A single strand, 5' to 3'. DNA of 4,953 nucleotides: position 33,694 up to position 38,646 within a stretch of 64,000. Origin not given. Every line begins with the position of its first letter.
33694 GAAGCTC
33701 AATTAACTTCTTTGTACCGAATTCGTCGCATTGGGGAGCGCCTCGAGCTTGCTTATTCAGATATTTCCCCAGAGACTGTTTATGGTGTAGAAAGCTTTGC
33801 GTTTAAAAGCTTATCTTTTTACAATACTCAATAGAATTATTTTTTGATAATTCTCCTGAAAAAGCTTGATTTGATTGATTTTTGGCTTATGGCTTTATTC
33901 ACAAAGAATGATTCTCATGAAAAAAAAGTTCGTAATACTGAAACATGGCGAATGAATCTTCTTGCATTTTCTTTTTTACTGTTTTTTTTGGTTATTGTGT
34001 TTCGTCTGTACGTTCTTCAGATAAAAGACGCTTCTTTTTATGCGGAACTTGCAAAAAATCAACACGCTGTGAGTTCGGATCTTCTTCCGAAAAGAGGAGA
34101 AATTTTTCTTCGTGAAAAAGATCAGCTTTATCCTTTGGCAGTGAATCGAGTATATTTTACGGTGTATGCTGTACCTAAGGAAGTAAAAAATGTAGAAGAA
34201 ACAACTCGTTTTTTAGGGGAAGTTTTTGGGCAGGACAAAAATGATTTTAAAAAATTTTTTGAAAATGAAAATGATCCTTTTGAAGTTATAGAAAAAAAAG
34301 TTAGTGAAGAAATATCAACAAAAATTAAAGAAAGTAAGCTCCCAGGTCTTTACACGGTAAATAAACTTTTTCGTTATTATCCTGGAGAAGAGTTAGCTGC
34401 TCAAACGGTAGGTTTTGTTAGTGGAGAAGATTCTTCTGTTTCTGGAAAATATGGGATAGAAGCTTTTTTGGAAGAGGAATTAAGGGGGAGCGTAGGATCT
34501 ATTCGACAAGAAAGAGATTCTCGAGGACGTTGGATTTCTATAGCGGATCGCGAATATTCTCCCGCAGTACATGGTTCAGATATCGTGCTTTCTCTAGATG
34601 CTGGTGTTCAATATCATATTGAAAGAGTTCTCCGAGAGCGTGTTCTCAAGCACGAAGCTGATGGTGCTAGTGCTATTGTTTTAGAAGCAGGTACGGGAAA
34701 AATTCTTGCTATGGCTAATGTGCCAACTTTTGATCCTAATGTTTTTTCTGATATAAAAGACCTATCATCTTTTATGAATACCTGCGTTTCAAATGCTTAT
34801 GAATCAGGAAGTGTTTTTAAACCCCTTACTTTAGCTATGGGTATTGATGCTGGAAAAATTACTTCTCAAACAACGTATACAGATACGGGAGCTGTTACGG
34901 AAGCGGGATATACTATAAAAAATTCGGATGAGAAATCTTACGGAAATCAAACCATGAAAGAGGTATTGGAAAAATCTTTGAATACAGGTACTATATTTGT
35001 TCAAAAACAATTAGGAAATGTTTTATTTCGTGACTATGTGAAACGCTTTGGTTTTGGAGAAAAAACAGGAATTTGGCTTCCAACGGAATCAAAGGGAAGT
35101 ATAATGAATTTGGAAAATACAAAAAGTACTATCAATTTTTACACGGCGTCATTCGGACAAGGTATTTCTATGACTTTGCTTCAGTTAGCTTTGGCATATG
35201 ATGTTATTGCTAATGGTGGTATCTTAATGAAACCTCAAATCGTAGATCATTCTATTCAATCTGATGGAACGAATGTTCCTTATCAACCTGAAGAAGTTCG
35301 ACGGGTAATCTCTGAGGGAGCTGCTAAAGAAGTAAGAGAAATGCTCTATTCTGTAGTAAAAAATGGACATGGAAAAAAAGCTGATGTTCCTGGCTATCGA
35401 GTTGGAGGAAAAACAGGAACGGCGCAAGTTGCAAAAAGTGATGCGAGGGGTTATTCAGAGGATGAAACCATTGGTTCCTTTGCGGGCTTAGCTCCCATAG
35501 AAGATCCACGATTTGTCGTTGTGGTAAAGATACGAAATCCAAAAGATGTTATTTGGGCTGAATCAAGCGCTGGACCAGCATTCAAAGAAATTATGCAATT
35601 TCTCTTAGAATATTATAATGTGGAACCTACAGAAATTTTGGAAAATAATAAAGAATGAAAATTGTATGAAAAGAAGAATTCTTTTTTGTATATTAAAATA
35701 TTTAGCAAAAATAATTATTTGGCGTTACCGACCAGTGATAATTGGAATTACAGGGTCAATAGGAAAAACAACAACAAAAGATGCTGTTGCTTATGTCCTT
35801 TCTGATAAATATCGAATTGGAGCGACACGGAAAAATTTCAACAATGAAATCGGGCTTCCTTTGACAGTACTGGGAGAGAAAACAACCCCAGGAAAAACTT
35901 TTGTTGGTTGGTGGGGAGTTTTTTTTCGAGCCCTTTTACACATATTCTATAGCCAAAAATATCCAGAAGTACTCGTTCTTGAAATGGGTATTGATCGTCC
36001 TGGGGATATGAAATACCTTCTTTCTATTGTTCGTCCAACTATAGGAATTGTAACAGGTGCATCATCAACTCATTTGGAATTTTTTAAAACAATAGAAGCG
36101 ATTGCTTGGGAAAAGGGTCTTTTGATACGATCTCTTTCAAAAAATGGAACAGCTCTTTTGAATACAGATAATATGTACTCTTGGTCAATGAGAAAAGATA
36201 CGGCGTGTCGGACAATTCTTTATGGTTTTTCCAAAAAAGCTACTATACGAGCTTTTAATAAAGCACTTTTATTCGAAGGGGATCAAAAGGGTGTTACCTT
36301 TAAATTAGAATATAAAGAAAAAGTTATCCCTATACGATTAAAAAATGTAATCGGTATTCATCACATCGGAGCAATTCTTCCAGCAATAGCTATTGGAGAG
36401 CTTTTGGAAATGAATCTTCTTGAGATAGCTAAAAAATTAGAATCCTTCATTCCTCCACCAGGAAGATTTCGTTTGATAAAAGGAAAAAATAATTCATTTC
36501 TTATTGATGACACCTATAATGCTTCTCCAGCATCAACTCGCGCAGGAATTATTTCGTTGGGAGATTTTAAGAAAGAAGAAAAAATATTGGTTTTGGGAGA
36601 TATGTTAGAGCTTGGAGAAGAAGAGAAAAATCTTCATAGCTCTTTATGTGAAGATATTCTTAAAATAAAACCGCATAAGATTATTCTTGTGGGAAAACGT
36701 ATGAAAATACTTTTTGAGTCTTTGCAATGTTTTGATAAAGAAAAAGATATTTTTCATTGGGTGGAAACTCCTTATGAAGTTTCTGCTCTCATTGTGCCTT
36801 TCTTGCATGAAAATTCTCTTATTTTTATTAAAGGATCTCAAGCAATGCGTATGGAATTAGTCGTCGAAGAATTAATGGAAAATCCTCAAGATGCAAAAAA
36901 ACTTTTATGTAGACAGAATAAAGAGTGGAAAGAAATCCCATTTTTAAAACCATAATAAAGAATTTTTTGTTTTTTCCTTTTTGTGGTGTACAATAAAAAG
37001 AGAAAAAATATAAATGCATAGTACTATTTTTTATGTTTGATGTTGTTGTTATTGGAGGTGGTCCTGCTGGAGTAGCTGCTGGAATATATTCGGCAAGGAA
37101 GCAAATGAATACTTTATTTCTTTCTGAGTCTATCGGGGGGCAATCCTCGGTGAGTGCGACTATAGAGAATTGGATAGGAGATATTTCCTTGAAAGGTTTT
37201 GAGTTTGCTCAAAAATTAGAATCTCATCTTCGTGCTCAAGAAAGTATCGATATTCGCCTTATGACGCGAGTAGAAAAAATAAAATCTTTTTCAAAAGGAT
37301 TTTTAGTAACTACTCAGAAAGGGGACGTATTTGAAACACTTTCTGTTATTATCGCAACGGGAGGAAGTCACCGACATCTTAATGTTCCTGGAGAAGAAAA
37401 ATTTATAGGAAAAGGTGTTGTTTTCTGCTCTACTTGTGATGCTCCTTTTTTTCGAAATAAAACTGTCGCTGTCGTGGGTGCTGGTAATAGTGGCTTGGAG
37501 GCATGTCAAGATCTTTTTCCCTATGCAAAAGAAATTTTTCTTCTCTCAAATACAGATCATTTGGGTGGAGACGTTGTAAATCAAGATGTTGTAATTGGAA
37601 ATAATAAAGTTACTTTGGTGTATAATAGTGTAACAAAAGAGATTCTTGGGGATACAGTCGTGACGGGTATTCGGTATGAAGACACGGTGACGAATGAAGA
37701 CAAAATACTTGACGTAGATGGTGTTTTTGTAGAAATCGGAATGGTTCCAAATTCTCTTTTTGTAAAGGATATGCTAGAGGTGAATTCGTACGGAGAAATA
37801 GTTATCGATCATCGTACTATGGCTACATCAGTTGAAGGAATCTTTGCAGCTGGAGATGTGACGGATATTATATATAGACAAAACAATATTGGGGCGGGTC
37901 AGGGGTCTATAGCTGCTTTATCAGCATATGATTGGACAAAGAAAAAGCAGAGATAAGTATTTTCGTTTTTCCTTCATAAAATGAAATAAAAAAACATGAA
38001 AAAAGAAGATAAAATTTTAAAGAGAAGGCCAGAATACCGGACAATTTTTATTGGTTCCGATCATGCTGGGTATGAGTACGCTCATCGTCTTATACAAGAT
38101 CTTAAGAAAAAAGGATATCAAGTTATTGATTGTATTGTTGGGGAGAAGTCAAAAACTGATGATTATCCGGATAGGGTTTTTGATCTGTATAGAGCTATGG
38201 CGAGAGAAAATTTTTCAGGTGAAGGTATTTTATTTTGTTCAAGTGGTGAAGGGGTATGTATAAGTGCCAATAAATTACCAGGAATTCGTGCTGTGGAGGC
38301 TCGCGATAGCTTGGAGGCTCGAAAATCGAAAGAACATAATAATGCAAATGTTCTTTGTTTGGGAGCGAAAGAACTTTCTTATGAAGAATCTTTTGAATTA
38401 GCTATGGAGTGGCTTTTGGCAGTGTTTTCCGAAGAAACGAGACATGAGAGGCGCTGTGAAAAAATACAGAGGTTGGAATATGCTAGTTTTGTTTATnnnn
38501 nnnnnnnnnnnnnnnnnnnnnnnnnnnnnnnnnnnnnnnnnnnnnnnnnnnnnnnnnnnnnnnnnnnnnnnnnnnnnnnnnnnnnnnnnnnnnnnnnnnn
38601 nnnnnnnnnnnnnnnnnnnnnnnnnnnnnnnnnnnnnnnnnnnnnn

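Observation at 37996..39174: Single-polypeptide fusion of ribose-5-phosphate isomerase B and ribulose-phosphate 3-epimerase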

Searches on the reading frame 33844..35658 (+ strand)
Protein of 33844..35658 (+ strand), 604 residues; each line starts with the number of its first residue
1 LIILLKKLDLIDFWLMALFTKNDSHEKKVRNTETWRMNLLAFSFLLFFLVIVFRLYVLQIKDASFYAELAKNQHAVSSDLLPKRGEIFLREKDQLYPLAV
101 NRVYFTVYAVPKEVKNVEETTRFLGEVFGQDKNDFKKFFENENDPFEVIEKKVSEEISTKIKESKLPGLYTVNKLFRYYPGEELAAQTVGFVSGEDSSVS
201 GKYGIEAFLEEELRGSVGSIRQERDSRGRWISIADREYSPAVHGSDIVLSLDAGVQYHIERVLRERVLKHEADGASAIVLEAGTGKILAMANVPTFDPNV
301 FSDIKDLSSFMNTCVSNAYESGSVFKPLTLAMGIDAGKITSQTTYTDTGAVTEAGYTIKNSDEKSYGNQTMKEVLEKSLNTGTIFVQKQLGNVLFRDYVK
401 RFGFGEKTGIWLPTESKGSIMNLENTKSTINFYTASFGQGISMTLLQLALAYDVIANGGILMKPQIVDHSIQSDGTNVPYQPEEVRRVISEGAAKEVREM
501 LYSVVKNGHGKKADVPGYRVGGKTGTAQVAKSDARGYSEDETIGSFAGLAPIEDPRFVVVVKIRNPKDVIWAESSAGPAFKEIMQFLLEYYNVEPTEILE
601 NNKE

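Call 18: search_protein_families(library=pfam, proteins=[window:33844-35658:+], max_evalue=0.001)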
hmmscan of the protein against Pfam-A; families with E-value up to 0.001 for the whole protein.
window:33844-35658:+ (604 aa): 2 families
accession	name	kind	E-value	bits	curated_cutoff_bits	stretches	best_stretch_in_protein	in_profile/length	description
PF00905.27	Transpeptidase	-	1.8e-75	254.4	22.1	1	276-585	2-299/299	Penicillin binding protein transpeptidase domain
PF03717.20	PBP_dimer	-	2.8e-17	64.2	24.4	1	82-231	4-176/180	Penicillin-binding Protein dimerisation domain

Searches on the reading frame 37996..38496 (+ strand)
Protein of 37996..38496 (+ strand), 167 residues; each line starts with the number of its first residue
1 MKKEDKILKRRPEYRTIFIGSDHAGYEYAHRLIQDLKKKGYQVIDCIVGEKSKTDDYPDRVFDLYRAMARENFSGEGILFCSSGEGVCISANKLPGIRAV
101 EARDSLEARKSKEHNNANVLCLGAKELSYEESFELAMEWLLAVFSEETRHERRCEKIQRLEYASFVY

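Call 50: search_solved_structures(query=window:37996-38496:+, max_evalue=1e-15, show_alignments=5)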
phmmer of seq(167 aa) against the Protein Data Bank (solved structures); distinct sequences matched with E-value up to 1e-15: 16.
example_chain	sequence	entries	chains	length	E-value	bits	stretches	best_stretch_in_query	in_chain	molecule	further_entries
3ph3_A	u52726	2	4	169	1.2e-26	96.8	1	11-161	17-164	Ribose-5-phosphate isomerase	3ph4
3he8_A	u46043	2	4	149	4.1e-26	95.1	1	17-161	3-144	Ribose-5-phosphate isomerase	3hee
3k7o_A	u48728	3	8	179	5.2e-24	88.3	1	15-162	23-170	Ribose 5-phosphate isomerase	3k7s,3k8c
6fxl_A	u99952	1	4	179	1.4e-23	86.9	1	15-162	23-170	Ribose 5-phosphate isomerase, putative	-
6fxs_A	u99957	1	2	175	1.8e-23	86.5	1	15-161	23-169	Ribose 5-phosphate isomerase, putative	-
6mu0_A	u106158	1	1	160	3e-23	85.8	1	16-161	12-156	Probable ribose-5-phosphate isomerase B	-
3k7p_A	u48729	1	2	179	9.5e-23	84.1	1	15-162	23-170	Ribose 5-phosphate isomerase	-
3m1p_A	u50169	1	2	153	9.9e-23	84.1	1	15-162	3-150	Ribose 5-phosphate isomerase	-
1nn4_A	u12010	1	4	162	1.1e-21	80.7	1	10-161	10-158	Ribose 5-phosphate isomerase B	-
4em8_A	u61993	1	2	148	2.1e-20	76.5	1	15-156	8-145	Ribose 5-phosphate isomerase B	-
2vvo_A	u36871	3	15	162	2.9e-20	76.1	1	17-159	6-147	RIBOSE-5-PHOSPHATE ISOMERASE B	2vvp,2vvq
1usl_A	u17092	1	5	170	2.9e-20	76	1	16-159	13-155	RIBOSE 5-PHOSPHATE ISOMERASE B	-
2bes_A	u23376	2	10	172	3.3e-20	75.9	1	16-159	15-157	CARBOHYDRATE-PHOSPHATE ISOMERASE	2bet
2vvr_A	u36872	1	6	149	4.1e-20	75.6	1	16-161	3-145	RIBOSE-5-PHOSPHATE ISOMERASE B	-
6fxw_A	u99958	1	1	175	7.7e-18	68.2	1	16-161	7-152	Putative ribose 5-phosphate isomerase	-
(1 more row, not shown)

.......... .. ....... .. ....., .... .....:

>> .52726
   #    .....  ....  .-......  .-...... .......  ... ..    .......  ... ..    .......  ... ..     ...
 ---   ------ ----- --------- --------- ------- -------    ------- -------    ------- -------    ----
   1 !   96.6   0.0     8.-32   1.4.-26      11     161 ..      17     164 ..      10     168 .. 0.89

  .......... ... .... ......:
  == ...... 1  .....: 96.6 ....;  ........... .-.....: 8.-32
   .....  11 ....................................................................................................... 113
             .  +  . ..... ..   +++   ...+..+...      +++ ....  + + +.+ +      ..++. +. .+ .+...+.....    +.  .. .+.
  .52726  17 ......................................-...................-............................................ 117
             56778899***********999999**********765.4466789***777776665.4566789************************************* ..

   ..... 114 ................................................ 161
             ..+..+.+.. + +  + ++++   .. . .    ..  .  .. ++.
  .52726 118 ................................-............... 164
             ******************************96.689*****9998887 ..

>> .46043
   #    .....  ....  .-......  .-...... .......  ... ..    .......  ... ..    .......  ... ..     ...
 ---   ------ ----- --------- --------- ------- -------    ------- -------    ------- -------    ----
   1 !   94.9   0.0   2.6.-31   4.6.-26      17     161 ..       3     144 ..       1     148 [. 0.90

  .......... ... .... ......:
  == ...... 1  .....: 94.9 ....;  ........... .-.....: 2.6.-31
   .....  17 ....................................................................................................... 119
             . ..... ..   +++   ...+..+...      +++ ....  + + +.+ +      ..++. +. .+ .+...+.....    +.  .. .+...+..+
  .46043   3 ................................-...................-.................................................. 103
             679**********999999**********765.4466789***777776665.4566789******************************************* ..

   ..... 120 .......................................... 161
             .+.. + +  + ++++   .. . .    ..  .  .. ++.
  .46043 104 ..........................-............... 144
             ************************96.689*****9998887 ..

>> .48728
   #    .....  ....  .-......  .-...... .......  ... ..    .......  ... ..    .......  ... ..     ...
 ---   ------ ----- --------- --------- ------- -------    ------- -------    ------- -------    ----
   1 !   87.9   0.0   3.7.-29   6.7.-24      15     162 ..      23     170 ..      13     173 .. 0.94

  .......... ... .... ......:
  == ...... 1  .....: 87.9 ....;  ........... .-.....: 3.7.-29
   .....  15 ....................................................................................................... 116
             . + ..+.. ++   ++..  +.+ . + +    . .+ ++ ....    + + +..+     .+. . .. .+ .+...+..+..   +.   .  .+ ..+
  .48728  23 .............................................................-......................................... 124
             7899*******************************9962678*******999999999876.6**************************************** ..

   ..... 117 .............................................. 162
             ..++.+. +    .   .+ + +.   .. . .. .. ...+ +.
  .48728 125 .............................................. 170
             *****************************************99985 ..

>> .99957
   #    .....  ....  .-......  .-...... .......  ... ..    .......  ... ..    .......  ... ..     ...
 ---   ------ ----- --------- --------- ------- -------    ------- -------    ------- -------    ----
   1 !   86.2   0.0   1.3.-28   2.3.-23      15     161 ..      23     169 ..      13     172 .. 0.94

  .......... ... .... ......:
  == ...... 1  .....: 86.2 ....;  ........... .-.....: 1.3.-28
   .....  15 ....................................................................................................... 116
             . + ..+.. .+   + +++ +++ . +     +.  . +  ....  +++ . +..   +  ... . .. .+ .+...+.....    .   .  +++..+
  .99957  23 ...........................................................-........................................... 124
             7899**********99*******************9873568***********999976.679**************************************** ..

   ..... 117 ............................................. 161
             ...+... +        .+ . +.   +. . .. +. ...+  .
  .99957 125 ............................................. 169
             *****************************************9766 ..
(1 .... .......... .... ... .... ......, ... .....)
